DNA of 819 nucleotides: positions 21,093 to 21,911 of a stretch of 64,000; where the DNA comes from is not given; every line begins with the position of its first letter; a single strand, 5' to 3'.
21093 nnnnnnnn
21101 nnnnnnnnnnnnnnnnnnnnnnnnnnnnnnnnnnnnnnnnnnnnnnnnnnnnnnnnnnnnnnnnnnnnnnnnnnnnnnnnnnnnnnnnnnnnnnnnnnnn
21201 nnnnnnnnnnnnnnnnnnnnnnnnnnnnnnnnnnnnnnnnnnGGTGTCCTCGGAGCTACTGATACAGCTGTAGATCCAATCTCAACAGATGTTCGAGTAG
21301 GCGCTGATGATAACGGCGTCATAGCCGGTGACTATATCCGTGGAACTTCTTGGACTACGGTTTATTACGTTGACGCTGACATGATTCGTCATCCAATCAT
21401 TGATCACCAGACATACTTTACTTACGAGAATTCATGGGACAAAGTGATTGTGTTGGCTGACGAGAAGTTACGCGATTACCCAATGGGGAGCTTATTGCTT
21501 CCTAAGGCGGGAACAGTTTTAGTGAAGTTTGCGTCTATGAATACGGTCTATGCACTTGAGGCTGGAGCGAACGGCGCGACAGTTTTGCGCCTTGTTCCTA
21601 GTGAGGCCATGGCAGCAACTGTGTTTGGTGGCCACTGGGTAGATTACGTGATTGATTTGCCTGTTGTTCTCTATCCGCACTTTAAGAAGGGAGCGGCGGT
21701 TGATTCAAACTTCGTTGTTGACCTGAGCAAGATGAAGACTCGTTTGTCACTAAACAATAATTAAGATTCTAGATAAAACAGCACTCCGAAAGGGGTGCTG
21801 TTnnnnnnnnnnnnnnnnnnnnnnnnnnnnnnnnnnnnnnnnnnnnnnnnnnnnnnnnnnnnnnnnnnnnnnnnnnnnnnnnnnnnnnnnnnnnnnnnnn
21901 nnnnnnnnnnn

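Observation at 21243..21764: Conserved ~125-aa C-terminal domain shared by two secreted proteins; the smaller gene is interrupted by a frameshift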

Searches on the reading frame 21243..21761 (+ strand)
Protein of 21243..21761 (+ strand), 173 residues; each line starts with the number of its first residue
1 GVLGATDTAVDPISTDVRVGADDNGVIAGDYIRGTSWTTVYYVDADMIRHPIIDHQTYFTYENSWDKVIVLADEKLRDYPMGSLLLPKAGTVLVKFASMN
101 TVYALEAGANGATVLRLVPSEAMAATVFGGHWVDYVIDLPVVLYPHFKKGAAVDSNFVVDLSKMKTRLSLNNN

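Call 8: search_protein_families(library=pfam, proteins=[window:21243-21761:+], max_evalue=0.01)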
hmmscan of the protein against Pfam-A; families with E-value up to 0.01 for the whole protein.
window:21243-21761:+ (173 aa): 0 families

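Call 17: find_homologous_proteins(query=A1, max_evalue=0.001)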
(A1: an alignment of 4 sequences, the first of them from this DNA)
Query A1 (4 sequences) (173 aa, profile of the alignment): 52 proteins with E <= 0.001 among 6332 candidates.
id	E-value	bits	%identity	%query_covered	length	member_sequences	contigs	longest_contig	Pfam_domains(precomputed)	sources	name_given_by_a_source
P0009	4.7e-50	188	50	84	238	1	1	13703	-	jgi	jgi:hypothetical protein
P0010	1.0e-49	187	50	85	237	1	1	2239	-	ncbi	-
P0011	1.4e-49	186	46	86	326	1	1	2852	-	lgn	-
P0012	2.5e-46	176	42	85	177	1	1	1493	-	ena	-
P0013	4.9e-46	175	42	90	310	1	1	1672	-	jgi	jgi:hypothetical protein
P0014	4.0e-45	172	43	83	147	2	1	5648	-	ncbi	ncbi:MAG: hypothetical protein ABH826_00025, partial [Patescibacteria group bacterium]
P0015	1.7e-44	170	40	84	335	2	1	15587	PF00082.28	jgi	jgi:hypothetical protein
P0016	2.8e-44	169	42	82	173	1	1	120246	-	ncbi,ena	-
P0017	3.4e-44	169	44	81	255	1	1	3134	-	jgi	jgi:hypothetical protein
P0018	4.6e-44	168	42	86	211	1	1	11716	-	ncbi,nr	ncbi:hypothetical protein IH979_00950 [Patescibacteria group bacterium]|nr:hypothetical protein [Pat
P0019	9.5e-44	167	42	82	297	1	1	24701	-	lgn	-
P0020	1.3e-43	167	44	86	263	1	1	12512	-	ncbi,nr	ncbi:hypothetical protein HYS28_02700 [Candidatus Uhrbacteria bacterium]|nr:hypothetical protein [Ca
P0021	1.5e-43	167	47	83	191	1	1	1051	-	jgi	jgi:hypothetical protein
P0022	1.7e-42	163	46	83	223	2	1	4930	-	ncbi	ncbi:MAG: hypothetical protein AAB839_02320, partial [Patescibacteria group bacterium]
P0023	1.4e-41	160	42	86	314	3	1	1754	PF00082.28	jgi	jgi:hypothetical protein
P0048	9.6e-34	135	36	98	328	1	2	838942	-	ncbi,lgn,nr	ncbi:hypothetical protein HYS28_02705 [Candidatus Uhrbacteria bacterium]|nr:hypothetical protein [Ca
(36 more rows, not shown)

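Call 20: search_protein_families(library=ncbifam, proteins=[window:21243-21761:+, P0011, P0048], max_evalue=0.1)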
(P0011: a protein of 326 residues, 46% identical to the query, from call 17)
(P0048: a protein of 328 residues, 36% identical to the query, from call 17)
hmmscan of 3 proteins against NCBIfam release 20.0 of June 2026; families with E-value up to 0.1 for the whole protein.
window:21243-21761:+ (173 aa): 0 families

P0011 (326 aa): 0 families

P0048 (328 aa): 0 families

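Call 29: find_related_loci(query=A1, collection=genome_contigs, flank=4000)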
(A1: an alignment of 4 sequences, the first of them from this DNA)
Query A1 (173 aa) in genome_contigs; peptide patterns used: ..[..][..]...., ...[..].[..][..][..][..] (x = any residue, [..] = any of these).
32 stretches matched a pattern; 1 encode a relative of the query (tblastn E <= 1e-3); 1 distinct loci.
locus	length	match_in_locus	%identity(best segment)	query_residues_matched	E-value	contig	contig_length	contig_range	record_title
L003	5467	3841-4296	47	26-173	1e-46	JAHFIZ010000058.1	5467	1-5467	MAG: Candidatus Uhrbacteria bacterium isolate nzgw374 NODE_20451_length_5468_cov_3.651580, whole genome shotgun sequence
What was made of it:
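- Tried and rejected: The patterns were too narrow, and the window's own genome was not found there (call 29).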

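Call 30: predict_structure(alignment_id=A2)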
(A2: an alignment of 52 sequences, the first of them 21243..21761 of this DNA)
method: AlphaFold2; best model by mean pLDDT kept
length: 173 residues; sequences in the alignment: 52
mean_pLDDT: 92.6   pTM: 0.82
mean pLDDT of the five models: 92.6, 91.8, 91.5, 91.5, 90.0
residues with pLDDT >= 90: 148; 70-90: 9; 50-70: 14; < 50: 2
segments of 3 or more residues with pLDDT < 50: none
pLDDT, mean of each block of 10 residues (from residue 1): 55 64 92 97 98 97 97 96 98 97 97 97 98 98 98 97 98 92
secondary structure, 60 per line:
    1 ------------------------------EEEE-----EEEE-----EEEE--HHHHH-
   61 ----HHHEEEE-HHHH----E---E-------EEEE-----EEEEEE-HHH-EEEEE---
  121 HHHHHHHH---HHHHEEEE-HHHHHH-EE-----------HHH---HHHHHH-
elements in order: E31-34 E40-43 E49-52 H55-59 E68-71 H73-76 E93-96 E102-107 E113-117 H121-128 H132-135 E136-139 H141-146 H167-172
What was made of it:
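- On EccB-repeat / PlyCB-like fold: DSSP on the AlphaFold model gives E31-34, E40-43, E49-52, H55-59, E68-71, H73-76 for repeat 1, and E93-96, E102-107, E113-117, H121-128, (H132-135), E136-139, H141-146 for repeat 2 (call 30).
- Closest known: C-terminal sorting signals. Different: The fold is alpha/beta with two repeats, not a beta-sandwich CTD (call 30).
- The ATG lies after the first two strands of repeat 1, so the product would be a truncated fold (call 30).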

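Call 31: search_protein_representatives(alignment_id=A1)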
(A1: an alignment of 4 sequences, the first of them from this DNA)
Query: 4 sequences, 169 profile positions. Proteins with E-value up to 0.001 (for the whole library): 3914; up to 1e-10: 2802; up to 1e-30: 272. The best 150 are listed.
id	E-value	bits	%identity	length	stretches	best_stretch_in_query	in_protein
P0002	4.8e-85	300.0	-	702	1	1-169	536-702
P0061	3.9e-73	261.3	-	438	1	2-168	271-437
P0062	3.8e-70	251.5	-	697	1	5-168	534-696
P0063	7.6e-69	247.3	-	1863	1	4-168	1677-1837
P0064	8.4e-59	214.6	-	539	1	3-168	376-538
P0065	1.4e-54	200.9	-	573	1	6-168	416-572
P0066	1.2e-51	191.3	-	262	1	18-168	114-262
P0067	3.7e-51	189.8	-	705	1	2-169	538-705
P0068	3.6e-50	186.5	-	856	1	2-169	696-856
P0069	1.2e-49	184.9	-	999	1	19-168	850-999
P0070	2.6e-49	183.7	-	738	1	4-168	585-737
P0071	3.1e-49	183.5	-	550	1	21-168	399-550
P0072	3.3e-49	183.4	-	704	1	4-167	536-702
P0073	2.4e-48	180.6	-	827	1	3-168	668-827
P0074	4.0e-48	179.9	-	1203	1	4-167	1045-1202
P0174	5.2e-39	150.2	-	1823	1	22-168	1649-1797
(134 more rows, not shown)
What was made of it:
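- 3,914 representatives at E<=1e-3 and 2,802 at E<=1e-10 (call 31).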

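Call 35: search_solved_structures(query=A1, max_evalue=1, show_alignments=2)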
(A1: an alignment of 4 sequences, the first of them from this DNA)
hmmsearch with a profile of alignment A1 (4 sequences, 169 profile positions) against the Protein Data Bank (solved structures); distinct sequences matched with E-value up to 1: 23.
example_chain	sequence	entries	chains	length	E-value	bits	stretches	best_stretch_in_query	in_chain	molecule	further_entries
6i38_A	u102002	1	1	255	0.0013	22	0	83-111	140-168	nv2Pizza6-AYW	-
6i37_A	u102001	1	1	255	0.0021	21.3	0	83-111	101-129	nv1Pizza6-AYW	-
7zpz_A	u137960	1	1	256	0.0024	21.1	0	83-112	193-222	Pizza6-TSR-TSH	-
6i3a_A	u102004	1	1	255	0.0045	20.2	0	83-112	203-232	v22Pizza6-AYW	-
6i3b_A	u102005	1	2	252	0.0047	20.2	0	83-112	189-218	cPizza6-AYW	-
6f0q_A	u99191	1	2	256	0.0054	20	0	83-112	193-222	Pizza6-AYW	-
6i39_A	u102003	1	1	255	0.0057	19.9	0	83-111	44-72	v31Pizza6-AYW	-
7zq2_A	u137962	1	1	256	0.0061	19.8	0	83-112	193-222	Pizza6-RSH-TSH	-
7zqg_A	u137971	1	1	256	0.008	19.4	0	83-112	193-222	Pizza6-KSH-TSH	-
7zpw_A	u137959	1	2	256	0.0098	19.1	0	83-112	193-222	Pizza6-TSK-TSH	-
7zcj_A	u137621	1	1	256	0.011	19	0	84-112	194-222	Pizza6-TNH-TSH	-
6f0s_A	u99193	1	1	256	0.011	19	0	83-111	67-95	Pizza6-SYW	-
7zph_A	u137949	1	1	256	0.013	18.7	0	83-112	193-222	Pizza6-TNK-RSH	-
6f0t_A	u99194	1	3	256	0.028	17.7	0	83-111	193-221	Pizza6-SFW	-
6qsd_A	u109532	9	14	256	0.031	17.5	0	83-111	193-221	Pizza6S | Pizza6-S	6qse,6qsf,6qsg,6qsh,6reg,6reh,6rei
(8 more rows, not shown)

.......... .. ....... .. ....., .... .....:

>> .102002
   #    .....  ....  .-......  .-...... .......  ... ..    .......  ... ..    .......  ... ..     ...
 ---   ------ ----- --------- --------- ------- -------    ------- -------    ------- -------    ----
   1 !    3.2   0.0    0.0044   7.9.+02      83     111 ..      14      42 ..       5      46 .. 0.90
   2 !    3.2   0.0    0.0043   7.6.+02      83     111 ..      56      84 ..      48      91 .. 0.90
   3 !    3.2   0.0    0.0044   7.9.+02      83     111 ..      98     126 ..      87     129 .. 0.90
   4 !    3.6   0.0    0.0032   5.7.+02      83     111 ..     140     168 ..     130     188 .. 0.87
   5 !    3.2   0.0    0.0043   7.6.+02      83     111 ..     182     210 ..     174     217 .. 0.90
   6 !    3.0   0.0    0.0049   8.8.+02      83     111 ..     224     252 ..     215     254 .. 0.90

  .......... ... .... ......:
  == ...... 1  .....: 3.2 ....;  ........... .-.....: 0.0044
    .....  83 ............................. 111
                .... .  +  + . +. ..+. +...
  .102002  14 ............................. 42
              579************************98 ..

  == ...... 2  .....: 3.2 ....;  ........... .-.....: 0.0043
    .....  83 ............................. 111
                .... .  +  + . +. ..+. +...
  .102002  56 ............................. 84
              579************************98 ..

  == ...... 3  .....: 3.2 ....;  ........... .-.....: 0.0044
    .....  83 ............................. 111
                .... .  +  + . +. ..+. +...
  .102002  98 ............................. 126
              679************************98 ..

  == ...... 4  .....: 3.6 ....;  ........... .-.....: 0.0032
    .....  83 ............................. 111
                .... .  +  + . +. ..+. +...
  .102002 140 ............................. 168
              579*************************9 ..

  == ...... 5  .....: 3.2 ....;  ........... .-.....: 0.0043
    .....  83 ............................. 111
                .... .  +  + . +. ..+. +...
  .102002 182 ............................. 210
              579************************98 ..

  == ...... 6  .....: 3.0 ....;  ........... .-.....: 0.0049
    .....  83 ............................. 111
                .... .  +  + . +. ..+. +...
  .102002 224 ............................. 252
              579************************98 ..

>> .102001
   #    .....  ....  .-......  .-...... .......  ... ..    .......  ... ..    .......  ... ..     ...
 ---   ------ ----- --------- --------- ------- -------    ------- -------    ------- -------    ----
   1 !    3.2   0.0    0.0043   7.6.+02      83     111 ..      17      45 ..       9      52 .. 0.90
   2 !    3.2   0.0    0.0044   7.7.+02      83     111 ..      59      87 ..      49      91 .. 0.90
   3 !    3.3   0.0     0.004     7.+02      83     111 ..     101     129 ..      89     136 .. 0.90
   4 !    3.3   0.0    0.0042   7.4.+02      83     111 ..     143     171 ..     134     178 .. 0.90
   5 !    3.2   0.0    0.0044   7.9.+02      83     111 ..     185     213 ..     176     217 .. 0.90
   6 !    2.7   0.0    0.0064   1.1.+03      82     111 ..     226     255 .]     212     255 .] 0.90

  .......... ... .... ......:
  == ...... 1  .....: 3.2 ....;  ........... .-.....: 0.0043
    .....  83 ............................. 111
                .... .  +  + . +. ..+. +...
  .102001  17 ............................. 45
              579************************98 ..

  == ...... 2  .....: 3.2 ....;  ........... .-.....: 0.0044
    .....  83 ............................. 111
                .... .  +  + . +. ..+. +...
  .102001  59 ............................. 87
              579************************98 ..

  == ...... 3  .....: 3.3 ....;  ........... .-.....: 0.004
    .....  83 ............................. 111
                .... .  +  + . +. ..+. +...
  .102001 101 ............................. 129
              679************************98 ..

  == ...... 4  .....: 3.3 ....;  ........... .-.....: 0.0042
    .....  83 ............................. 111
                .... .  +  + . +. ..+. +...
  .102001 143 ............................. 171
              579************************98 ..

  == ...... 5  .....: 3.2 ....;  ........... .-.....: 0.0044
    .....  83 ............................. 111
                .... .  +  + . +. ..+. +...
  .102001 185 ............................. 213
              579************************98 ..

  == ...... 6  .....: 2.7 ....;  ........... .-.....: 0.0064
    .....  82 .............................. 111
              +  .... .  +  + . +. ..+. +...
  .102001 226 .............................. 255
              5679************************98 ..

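Call 37: fold_search(model_id=the predicted structure, library=pdb)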
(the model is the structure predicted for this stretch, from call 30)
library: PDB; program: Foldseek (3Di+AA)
matches with E <= 10: 153; with E <= 0.001: 0
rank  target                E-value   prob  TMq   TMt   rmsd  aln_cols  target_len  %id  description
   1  6sgy_A                3.1e-02  0.63  0.27  0.13  19.7       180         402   14  Structure of EccB3 dimer from the ESX-3 core complex (released 2019-10-09)
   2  3x3n                  4.9e-02  0.91  0.29  0.14  13.8       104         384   14  Crystal structure of EccB1 of Mycobacterium tuberculosis in spacegroup P21 (released 2015-12-09)
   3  5cyu                  4.9e-02  0.60  0.27  0.14  19.6       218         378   11  Structure of the soluble domain of EccB1 from the Mycobacterium smegmatis ESX-1 secretion system. (released 2015-08-12)
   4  7np7_B1               6.2e-02  0.57  0.28  0.13  13.4       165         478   10  Structure of an intact ESX-5 inner membrane complex, Composite C1 model (released 2021-06-02)
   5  4kk7                  6.9e-02  0.91  0.28  0.14  13.7       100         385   15  Structure of EccB1 from the type VII (ESX-1) secretion system of Mycobacterium tuberculosis. (released 2013-06-19)
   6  7np7_B4               7.8e-02  0.57  0.29  0.13  13.6       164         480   10  Structure of an intact ESX-5 inner membrane complex, Composite C1 model (released 2021-06-02)
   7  7nps_B1               7.8e-02  0.51  0.28  0.14  13.4       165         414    9  Structure of the periplasmic assembly from the ESX-5 inner membrane complex, C1 model (released 2021-05-26)
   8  7nps_B4               1.2e-01  0.44  0.29  0.14  13.6       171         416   10  Structure of the periplasmic assembly from the ESX-5 inner membrane complex, C1 model (released 2021-05-26)
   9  3x3m                  3.0e-01  0.57  0.28  0.14  14.8        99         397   11  Crystal structure of EccB1 of Mycobacterium tuberculosis in spacegroup P212121 (released 2015-12-09)
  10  5ebc                  5.7e-01  0.44  0.28  0.13  14.6        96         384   12  Crystal structure of EccB1 of Mycobacterium tuberculosis in spacegroup P21 (state III) (released 2016-02-17)
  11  5ebd                  6.4e-01  0.38  0.28  0.13  13.7       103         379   14  Crystal structure of EccB1 of Mycobacterium tuberculosis in spacegroup P21 (state IV) (released 2016-02-17)
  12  5wyj_SI               1.2e+00  0.02  0.11  0.11  17.1       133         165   14  Cryo-EM structure of the 90S small subunit pre-ribosome (Dhr1-depleted, Enp1-TAP, state 1) (released 2017-03-29)
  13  7qix_I                1.4e+00  0.05  0.10  0.10   9.1        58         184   16  Specific features and methylation sites of a plant ribosome. 40S body ribosomal subunit. (released 2022-06-15)
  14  8r6f_I                1.6e+00  0.04  0.10  0.10   9.1        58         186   17  CryoEM structure of wheat 40S ribosomal subunit, body domain (released 2023-12-27)
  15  9nzy_B                1.7e+00  0.02  0.13  0.11  15.8       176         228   10  Structure of Methanogen MtxX (Methanogen Marker Protein MMP4) from Methanothermobacter thermautotrophicus (released 2026-02-11)
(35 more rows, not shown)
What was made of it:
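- On EccB-repeat / PlyCB-like fold: Foldseek E-values are 0.03-0.07 (call 37).
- The top Foldseek PDB hits are all EccB (call 37).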

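Call 42: list_cluster_members(proteins=[P0001, P0063, P0062, P0061, P0064, P0016, P0019, P0074, P0174, P0067])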
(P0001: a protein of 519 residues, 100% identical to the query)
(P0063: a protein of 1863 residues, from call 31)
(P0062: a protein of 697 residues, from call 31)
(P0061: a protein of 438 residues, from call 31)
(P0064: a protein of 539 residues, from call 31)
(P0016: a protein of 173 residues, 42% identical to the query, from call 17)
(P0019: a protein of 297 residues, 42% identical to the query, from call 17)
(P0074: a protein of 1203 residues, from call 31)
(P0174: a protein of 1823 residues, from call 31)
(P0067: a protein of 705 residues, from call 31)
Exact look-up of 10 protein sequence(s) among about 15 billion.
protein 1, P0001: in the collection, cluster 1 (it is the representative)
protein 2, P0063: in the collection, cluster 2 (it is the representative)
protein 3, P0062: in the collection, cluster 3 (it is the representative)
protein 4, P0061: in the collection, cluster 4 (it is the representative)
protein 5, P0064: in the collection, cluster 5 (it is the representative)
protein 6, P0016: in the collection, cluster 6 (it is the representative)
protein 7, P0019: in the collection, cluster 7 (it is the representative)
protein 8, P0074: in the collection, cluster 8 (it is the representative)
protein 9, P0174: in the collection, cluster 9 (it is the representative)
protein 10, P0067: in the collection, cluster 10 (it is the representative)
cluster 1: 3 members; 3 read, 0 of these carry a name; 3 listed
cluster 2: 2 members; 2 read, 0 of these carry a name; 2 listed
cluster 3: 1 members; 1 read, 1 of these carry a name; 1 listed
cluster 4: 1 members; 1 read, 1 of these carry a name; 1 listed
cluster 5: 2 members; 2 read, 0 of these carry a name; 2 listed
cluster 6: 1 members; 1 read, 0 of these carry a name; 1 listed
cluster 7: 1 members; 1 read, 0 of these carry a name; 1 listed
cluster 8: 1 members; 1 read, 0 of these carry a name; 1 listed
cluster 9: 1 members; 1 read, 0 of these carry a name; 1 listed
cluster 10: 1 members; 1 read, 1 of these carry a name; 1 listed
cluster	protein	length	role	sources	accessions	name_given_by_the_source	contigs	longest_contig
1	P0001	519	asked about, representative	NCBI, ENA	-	-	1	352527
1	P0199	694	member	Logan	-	-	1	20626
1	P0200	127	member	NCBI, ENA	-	-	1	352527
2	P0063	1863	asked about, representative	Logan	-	-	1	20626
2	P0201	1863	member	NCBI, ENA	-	-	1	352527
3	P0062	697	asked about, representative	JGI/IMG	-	hypothetical protein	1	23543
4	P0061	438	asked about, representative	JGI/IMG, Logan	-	hypothetical protein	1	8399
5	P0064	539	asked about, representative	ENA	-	-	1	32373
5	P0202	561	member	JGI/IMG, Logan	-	-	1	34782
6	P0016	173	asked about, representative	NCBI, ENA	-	-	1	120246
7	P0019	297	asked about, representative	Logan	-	-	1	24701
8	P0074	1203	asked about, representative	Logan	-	-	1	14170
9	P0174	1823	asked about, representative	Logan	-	-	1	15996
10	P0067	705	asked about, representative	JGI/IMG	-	hypothetical protein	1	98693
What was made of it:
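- It is annotated that way in the deposited record (P0200, call 42).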

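Call 44: find_encoding_contigs(protein=P0063, flank=10000, max_places=6)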
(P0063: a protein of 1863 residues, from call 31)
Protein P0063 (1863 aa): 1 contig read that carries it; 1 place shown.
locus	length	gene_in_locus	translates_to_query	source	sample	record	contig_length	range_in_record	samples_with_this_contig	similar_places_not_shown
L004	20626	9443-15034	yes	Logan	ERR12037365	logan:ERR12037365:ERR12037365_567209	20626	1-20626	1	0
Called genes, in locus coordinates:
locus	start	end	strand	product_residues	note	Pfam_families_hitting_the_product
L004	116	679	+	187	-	-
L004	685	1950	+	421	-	PF03721:UDPG_MGDP_dh_N, PF00984:UDPG_MGDP_dh, PF03720:UDPG_MGDP_dh_C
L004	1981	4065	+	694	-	PF13205:Big_5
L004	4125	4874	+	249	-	PF18306:LDcluster4, PF03641:Lysine_decarbox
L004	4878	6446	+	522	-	-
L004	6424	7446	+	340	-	PF00150:Cellulase (weak), PF02449:Glyco_hydro_42 (faint)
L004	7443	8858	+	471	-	PF01134:GIDA (weak), PF01266:DAO (faint), PF01494:FAD_binding_3 (faint), PF07992:Pyr_redox_2, PF12831:FAD_oxidored (faint), PF13738:Pyr_redox_3, PF00070:Pyr_redox, PF02852:Pyr_redox_dim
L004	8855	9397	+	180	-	PF07681:DoxX (weak), PF04173:DoxD (weak)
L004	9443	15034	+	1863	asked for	-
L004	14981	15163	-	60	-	-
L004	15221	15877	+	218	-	-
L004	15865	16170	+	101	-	-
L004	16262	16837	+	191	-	PF13482:RNase_H_2, PF10108:DNA_pol_B_exo2 (faint)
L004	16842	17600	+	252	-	PF09992:NAGPA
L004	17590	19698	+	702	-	-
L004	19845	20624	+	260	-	?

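Call 51: search_protein_families(library=pfam, alignment_id=A4, max_evalue=0.001)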
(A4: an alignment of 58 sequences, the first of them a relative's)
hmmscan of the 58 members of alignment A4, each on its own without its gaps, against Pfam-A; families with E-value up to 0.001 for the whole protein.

A. member 1, P0042 (301 aa): 0 families

B. families by the number of members that match (of 58 scanned): 30 families (the first 25 are shown)
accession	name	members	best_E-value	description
PF13205.12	Big_5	24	3.1e-16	Bacterial Ig-like domain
PF10342.15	Kre9_KNH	5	1.2e-06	Kre9/KNH-like N-terminal Ig-like domain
PF00082.27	Peptidase_S8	4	3.7e-50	Subtilase family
PF04234.18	CopC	3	8.3e-05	CopC domain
PF19078.6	Big_12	2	6e-53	Bacterial Ig-like domain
PF20578.4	aBig_2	2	3.5e-23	Atrophied bacterial Ig domain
PF16410.10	DUF5018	2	2e-14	Domain of unknown function (DUF5018)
PF22148.1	Fervidolysin_NPro-like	2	1.2e-07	Fervidolysin N-terminal prodomain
PF17164.10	DUF5122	1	2.7e-55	Domain of unknown function (DUF5122) beta-propeller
PF03382.20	DUF285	1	6.4e-30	Mycoplasma protein of unknown function, DUF285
PF03160.20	Calx-beta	1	7.6e-25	Calx-beta domain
PF04300.19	FBA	1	3.8e-23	F-box associated region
PF01839.29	FG-GAP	1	6.7e-20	FG-GAP repeat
PF13229.12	Beta_helix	1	4e-18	Right handed beta helix region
PF13385.13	Laminin_G_3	1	3.4e-17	Concanavalin A-like lectin/glucanases superfamily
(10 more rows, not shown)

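Call 57: find_related_loci(query=A2, collection=viral_contigs, flank=5000)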
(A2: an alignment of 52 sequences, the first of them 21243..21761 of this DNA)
Query A2 (173 aa) in viral_contigs; peptide patterns used: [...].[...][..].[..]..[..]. (x = any residue, [..] = any of these).
22 stretches matched a pattern, but none encodes a relative of the query by tblastn (E <= 1e-3).
